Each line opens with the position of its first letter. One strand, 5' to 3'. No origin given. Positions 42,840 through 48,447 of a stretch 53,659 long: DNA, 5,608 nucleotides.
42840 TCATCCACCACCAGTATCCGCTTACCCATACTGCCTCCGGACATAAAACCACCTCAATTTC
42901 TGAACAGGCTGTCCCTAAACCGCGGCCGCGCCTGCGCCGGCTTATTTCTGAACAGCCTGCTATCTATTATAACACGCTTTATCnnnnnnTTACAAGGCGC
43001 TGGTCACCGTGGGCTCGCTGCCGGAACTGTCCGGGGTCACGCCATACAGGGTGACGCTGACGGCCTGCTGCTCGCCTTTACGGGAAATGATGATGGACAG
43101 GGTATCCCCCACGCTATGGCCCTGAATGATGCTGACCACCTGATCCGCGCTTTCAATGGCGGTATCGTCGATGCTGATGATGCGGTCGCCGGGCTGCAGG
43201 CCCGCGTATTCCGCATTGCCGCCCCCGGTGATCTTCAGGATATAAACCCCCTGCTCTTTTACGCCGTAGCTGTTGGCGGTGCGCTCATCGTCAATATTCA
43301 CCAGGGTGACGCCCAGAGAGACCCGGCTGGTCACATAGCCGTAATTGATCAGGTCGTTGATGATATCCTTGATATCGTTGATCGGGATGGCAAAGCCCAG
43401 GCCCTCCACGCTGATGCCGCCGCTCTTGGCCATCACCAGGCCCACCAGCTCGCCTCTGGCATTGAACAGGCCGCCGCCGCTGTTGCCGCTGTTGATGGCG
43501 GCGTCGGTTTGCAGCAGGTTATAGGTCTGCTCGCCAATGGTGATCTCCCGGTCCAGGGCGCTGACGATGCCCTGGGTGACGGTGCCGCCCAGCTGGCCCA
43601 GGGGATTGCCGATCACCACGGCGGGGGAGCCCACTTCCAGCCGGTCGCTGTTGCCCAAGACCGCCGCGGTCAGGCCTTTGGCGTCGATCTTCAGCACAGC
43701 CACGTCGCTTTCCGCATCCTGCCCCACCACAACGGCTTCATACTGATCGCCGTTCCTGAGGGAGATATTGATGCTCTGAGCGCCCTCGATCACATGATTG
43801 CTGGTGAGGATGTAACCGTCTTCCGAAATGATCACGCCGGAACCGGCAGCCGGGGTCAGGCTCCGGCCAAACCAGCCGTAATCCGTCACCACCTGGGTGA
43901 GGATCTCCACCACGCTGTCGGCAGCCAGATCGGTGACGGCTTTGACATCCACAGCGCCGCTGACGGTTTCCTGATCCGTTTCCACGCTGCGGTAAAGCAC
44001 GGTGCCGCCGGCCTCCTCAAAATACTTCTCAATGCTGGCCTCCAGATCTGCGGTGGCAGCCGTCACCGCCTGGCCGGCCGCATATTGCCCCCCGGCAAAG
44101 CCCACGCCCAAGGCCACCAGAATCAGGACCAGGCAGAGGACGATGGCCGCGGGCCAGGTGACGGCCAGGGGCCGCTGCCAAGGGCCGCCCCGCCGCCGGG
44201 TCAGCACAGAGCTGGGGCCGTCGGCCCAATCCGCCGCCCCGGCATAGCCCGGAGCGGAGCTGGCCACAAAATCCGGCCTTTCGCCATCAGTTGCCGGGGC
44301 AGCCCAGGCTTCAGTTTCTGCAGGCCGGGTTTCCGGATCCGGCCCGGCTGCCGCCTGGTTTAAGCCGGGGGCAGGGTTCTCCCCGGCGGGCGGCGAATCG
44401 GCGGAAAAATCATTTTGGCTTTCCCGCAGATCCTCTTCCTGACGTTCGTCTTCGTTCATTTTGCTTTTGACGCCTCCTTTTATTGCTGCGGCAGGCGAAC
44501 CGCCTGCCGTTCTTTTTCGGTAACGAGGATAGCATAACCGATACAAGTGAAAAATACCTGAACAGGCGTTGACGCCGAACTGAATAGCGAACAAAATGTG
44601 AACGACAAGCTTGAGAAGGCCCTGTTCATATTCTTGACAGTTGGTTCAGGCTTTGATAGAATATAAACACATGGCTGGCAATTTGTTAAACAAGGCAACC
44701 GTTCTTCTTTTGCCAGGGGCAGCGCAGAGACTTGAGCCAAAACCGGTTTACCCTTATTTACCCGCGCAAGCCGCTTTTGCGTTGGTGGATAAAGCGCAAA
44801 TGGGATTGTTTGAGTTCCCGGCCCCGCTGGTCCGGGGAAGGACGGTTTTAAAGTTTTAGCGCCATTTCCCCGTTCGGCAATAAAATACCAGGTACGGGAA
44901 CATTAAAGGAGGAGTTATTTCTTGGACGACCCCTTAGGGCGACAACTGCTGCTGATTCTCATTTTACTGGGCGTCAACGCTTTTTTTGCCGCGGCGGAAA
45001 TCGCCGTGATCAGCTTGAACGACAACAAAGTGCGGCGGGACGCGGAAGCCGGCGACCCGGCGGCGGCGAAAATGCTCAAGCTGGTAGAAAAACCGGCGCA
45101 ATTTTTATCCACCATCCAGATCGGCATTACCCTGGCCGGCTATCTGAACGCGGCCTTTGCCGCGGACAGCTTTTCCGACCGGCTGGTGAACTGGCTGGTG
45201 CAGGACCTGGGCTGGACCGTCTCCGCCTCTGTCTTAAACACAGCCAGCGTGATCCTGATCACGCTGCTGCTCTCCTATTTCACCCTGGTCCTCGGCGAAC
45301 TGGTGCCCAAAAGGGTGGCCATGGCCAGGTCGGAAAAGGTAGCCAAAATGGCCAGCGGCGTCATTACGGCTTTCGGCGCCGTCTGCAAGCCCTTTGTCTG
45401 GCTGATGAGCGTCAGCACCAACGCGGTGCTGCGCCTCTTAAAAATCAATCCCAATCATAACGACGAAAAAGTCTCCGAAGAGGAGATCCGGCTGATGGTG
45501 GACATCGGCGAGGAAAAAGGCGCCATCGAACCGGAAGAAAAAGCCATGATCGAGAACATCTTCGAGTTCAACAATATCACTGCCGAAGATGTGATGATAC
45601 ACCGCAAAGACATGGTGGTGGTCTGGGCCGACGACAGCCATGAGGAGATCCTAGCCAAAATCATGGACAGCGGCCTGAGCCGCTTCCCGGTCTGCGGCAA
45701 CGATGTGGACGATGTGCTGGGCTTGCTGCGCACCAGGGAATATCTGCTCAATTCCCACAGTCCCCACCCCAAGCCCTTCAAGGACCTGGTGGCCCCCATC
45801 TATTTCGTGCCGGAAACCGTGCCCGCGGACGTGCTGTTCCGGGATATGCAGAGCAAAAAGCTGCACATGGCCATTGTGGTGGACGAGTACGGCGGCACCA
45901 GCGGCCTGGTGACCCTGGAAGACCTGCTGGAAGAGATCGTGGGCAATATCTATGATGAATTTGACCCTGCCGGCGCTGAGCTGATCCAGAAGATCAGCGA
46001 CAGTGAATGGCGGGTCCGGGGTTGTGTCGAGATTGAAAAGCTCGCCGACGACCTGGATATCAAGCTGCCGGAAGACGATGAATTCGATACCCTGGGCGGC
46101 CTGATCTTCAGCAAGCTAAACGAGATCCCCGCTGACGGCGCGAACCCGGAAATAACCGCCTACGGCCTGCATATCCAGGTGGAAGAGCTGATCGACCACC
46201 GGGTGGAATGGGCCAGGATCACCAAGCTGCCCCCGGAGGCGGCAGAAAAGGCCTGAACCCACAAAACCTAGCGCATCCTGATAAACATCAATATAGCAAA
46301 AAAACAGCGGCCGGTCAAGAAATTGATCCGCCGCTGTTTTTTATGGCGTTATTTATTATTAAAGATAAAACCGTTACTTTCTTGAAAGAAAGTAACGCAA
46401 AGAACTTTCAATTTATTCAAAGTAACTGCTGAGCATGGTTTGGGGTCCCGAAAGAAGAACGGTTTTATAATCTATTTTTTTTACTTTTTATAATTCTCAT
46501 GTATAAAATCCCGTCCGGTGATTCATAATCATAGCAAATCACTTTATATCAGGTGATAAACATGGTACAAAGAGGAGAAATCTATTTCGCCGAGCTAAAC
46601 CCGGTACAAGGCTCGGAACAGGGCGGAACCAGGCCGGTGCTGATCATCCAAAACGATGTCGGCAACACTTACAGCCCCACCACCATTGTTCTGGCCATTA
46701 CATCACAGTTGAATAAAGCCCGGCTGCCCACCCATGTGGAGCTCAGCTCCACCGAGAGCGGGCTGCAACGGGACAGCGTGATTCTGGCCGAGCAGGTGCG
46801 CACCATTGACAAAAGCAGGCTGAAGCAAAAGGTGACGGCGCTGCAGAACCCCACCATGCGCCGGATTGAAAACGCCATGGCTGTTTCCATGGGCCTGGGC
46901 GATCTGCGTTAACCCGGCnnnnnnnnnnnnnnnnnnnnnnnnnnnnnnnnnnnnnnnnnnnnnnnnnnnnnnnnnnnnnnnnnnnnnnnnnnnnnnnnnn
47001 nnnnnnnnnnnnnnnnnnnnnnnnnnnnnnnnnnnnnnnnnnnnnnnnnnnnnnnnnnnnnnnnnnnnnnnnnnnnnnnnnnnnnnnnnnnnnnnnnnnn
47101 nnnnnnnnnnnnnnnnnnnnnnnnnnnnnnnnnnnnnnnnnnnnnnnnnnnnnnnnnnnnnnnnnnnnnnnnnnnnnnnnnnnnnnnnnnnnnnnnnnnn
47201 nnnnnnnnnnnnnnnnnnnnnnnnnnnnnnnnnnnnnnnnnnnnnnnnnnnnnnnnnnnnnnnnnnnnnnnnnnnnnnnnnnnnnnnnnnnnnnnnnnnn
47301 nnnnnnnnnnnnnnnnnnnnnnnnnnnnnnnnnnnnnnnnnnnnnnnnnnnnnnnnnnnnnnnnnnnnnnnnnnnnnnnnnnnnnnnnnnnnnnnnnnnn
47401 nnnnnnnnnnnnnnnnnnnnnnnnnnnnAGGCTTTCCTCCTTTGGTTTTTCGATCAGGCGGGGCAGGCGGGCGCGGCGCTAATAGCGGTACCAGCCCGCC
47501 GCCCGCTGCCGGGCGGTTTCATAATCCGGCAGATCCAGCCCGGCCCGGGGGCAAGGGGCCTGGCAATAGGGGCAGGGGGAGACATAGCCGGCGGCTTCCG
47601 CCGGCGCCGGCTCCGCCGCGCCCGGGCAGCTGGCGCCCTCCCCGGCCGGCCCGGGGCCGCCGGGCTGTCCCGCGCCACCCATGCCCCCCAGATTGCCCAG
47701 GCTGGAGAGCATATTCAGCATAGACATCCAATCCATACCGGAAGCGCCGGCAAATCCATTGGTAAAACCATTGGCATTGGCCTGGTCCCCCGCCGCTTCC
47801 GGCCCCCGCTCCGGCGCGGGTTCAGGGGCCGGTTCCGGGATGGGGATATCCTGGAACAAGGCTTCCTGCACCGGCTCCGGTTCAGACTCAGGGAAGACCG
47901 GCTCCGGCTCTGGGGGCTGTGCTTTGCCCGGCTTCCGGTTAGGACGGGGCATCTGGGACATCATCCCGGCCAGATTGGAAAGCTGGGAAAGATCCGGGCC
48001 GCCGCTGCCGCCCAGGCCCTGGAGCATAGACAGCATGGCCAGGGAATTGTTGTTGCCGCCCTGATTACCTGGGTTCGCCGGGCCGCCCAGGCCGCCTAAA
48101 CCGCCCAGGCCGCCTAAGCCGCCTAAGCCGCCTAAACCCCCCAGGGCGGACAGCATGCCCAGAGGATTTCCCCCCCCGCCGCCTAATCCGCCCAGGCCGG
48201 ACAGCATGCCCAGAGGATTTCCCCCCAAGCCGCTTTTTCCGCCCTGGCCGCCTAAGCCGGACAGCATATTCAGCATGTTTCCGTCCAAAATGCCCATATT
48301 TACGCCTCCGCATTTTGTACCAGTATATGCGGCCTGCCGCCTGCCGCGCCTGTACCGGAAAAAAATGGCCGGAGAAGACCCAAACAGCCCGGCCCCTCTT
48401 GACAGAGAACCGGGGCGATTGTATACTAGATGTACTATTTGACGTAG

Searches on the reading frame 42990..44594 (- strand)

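Call 17: search_protein_families(library=pfam, proteins=[window:42990-44594:-])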
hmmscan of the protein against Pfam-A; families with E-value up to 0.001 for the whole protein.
window:42990-44594:- (534 aa): 5 families
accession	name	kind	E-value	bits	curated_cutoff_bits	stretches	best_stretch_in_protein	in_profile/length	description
PF13365.12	Trypsin_2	-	8.6e-34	117.8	27.6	1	251-386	1-144/144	Trypsin-like peptidase domain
PF00089.32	Trypsin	-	4e-18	66.5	20.6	1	252-412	28-220/220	Trypsin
PF13180.12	PDZ_2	-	3.8e-14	53.2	27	1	426-516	2-80/80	PDZ domain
PF17820.7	PDZ_6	-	7.7e-10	38.8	27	1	458-493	8-43/54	PDZ domain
PF00595.29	PDZ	-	3.7e-08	34.1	23.2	1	426-492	11-71/81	PDZ domain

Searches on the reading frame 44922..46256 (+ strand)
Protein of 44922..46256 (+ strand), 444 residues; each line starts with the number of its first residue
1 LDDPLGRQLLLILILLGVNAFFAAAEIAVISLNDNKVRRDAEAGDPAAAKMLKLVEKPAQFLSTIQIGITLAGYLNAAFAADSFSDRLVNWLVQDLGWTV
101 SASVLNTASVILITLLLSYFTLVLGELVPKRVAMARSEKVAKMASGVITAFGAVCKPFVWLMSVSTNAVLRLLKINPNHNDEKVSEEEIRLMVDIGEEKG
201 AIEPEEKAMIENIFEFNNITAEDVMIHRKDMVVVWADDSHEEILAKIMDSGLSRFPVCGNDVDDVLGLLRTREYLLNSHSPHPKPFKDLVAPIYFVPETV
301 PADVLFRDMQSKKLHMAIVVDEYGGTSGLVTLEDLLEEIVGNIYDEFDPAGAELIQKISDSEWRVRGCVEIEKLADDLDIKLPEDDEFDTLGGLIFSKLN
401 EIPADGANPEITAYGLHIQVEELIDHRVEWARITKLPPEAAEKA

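Call 17: search_protein_families(library=pfam, proteins=[window:44922-46256:+])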
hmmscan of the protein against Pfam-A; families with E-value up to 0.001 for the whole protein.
window:44922-46256:+ (444 aa): 3 families
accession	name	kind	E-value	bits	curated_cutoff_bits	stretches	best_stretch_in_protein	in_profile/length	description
PF01595.25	CNNM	-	3.6e-49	167.3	28.4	1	10-206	1-181/181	Cyclin M transmembrane N-terminal domain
PF03471.22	CorC_HlyC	-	3.9e-18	65.7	27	1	356-436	1-80/81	Transporter associated domain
PF00571.33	CBS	-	2.5e-13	50.6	24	2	292-340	8-56/57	CBS domain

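Call 72: find_homologous_proteins(query=window:44922-46256:+, max_evalue=1e-80)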
Query window:44922-46256:+ (444 aa): 7906 proteins with E <= 1e-80 among 8000 candidates; the best 120 are listed.
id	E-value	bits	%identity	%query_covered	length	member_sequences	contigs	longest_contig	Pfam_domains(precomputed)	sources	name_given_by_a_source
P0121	1.2e-236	804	81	100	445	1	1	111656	PF01595.26,PF03471.23,PF00571.34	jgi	-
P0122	1.1e-208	712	63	77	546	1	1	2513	PF01595.26,PF03471.23,PF00571.34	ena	-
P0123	3.1e-201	687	70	100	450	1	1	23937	PF01595.26,PF03471.23,PF00571.34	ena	-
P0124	2.5e-200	684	59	93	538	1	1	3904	PF01595.26,PF03471.23,PF00571.34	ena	-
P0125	2.8e-196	671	70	100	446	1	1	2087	PF01595.26,PF03471.23,PF00571.34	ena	-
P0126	7.7e-196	669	67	100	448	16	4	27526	PF01595.26,PF03471.23,PF00571.34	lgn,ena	-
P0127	1.8e-195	668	69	100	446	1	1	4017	PF01595.26,PF03471.23,PF00571.34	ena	-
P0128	4.1e-195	667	69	100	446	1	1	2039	PF01595.26,PF03471.23,PF00571.34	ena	-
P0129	4.5e-195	667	69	100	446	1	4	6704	PF01595.26,PF03471.23,PF00571.34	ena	-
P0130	7.2e-195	666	69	100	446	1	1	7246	PF01595.26,PF03471.23,PF00571.34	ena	-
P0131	2.9e-194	664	69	100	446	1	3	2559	PF01595.26,PF03471.23,PF00571.34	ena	-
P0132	3.2e-194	664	69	100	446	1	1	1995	PF01595.26,PF03471.23,PF00571.34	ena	-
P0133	6.6e-194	663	69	100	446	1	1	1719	PF01595.26,PF03471.23,PF00571.34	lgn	-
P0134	7.6e-194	663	69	100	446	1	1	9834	PF01595.26,PF03471.23,PF00571.34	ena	-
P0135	2.2e-193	661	68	100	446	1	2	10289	PF01595.26,PF03471.23,PF00571.34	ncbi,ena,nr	ncbi:MAG: HlyC/CorC family transporter [Firmicutes bacterium]|nr:HlyC/CorC family transporter [Bacil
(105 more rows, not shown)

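Call 73: find_encoding_contigs(protein=P0121, flank=10000, max_places=2)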
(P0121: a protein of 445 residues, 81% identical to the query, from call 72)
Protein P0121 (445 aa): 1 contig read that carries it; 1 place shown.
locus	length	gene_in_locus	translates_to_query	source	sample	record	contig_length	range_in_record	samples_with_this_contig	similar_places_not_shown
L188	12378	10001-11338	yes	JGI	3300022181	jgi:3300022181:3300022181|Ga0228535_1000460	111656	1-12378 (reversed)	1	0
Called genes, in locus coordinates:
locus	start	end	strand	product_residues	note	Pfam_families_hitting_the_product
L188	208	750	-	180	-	PF02130:YbeY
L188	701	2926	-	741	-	PF07697:7TMR-HDED, PF07698:7TM-7TMR_HD, PF01966:HD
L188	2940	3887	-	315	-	PF00270:DEAD (faint), PF02562:PhoH, PF13245:AAA_19 (weak), PF13604:AAA_30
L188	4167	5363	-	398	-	PF06898:YqfD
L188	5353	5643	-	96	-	PF07873:YabP (weak)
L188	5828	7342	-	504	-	PF00672:HAMP, PF00512:HisKA, PF13581:HATPase_c_2 (weak), PF02518:HATPase_c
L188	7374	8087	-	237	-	PF00072:Response_reg, PF00486:Trans_reg_C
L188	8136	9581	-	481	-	PF00089:Trypsin, PF13365:Trypsin_2, PF00595:PDZ, PF13180:PDZ_2, PF17820:PDZ_6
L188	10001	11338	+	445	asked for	PF01595:CNNM, PF00571:CBS (weak), PF03471:CorC_HlyC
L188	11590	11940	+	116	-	PF02452:PemK_toxin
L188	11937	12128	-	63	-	-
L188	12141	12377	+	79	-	?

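Call 74: find_encoding_contigs(protein=P0123, flank=8000, max_places=2)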
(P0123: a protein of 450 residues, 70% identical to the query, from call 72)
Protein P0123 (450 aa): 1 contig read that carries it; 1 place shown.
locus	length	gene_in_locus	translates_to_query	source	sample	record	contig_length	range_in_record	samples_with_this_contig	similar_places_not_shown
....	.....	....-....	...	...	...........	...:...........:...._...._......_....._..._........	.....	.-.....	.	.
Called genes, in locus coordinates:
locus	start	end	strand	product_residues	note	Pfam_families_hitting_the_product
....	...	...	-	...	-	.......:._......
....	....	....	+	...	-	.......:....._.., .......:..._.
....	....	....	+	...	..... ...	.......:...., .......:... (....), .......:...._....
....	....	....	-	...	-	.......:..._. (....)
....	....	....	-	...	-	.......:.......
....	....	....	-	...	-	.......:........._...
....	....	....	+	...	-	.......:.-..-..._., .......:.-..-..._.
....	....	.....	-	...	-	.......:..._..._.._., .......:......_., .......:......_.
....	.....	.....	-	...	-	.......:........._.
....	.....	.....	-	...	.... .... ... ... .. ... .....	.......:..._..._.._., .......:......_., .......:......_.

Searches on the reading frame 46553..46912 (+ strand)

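Call 17: search_protein_families(library=pfam, proteins=[window:46553-46912:+])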
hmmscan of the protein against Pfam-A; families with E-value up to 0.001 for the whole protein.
window:46553-46912:+ (119 aa): 1 family
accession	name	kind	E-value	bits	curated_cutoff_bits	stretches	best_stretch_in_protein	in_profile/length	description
PF02452.23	PemK_toxin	-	7.3e-35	119.9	23.1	1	6-111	1-107/109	PemK-like, MazF-like toxin of type II toxin-antitoxin system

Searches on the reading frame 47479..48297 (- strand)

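Call 86: search_protein_families(library=pfam, proteins=[window:47479-48297:-])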
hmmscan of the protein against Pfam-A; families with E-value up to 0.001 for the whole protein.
window:47479-48297:- (272 aa): 1 family
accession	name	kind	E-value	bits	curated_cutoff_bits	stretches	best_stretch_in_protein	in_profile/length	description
PF05887.16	Trypan_PARP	-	0.00081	19.8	100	1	119-168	61-103/134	Procyclic acidic repetitive protein (PARP)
